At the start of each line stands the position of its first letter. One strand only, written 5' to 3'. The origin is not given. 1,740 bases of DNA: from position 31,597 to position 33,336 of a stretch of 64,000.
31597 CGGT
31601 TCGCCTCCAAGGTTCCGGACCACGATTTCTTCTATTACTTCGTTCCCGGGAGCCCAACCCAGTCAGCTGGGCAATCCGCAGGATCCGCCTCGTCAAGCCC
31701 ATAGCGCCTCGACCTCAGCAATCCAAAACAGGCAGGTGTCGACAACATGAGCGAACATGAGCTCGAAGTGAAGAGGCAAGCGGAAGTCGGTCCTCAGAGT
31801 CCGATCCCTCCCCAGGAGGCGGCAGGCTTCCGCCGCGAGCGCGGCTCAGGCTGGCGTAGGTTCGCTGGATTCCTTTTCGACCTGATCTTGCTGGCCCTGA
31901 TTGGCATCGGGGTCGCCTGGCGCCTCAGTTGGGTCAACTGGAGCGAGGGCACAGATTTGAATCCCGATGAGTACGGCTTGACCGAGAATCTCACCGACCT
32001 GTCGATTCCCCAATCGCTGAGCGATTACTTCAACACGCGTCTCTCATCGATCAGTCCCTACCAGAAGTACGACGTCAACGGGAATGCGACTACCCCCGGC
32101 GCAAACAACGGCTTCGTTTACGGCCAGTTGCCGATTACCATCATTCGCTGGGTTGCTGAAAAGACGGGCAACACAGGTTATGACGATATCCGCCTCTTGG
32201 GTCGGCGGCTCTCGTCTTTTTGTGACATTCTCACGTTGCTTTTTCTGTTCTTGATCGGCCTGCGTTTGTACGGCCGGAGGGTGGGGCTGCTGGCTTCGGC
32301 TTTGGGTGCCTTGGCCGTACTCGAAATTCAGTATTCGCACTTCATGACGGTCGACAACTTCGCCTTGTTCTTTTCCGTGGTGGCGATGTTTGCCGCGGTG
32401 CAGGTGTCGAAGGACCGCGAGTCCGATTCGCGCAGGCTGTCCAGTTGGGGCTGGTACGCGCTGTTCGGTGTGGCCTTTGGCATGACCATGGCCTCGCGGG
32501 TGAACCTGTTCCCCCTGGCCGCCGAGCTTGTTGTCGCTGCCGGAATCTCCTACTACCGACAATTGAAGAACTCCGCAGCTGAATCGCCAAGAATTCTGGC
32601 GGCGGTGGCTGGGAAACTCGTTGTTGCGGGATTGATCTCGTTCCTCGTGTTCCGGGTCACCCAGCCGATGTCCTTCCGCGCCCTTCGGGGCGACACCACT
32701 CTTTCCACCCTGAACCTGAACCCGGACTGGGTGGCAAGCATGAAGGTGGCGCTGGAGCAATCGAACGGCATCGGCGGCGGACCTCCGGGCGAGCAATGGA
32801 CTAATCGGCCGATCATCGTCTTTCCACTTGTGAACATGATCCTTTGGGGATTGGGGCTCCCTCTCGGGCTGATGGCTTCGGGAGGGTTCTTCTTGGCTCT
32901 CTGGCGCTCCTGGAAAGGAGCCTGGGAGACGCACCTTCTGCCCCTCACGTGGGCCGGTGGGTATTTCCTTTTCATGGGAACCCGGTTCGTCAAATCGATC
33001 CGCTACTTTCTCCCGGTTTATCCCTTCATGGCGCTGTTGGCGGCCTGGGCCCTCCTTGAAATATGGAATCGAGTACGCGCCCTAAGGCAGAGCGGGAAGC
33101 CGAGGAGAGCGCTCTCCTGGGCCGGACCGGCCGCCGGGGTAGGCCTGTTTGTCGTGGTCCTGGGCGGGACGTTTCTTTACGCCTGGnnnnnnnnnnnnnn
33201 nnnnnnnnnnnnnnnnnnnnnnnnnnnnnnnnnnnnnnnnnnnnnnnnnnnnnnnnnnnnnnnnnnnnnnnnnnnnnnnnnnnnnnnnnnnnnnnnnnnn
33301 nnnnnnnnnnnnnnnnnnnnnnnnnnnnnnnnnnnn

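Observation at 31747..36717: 1656-aa single ORF fusing a PMT_2/ArnT-like module, a ~360-aa non-membrane domain and a complete YYY domain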

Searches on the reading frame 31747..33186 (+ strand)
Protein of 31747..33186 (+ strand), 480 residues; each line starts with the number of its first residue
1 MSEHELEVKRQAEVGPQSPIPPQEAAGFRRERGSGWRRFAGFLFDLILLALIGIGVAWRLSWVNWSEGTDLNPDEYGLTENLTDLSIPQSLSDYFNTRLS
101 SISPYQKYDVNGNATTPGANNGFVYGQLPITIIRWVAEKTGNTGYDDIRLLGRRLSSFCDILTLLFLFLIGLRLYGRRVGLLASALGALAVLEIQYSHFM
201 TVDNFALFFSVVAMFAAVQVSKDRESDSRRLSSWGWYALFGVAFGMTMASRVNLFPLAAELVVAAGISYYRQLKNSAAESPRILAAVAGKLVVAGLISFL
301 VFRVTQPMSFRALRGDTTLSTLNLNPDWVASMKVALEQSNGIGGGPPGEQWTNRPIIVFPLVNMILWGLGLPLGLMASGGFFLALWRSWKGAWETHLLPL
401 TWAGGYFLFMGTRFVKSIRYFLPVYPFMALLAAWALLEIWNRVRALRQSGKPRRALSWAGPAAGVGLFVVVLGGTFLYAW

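Call 84: search_protein_families(library=pfam, proteins=[window:31747-33186:+], max_evalue=10)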
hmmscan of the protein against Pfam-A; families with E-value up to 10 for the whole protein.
window:31747-33186:+ (480 aa): 5 families
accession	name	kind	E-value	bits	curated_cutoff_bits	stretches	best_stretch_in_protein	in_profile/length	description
PF02366.24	PMT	-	7.6e-08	32.6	22.7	1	153-284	86-215/245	Dolichyl-phosphate-mannose-protein mannosyltransferase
PF13231.12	PMT_2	-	7.8e-07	29.9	26.1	1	157-277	29-142/160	Dolichyl-phosphate-mannose-protein mannosyltransferase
PF10724.14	DUF2516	-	0.015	16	30.6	1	194-265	3-74/92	Protein of unknown function (DUF2516)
PF13962.11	PGG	-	0.11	12.7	24.1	1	193-249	50-108/116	Domain of unknown function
PF06271.18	RDD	-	0.19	12.5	24.1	1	34-64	3-33/137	RDD family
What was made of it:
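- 31747..33207 (+): N-module, aa 1-487: 11 predicted TM helices with a PMT/PMT_2-like GT-C core; N-terminus inside, C-terminus outside. Pfam PMT 32.6 bits and PMT_2 29.9 bits (call 84).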
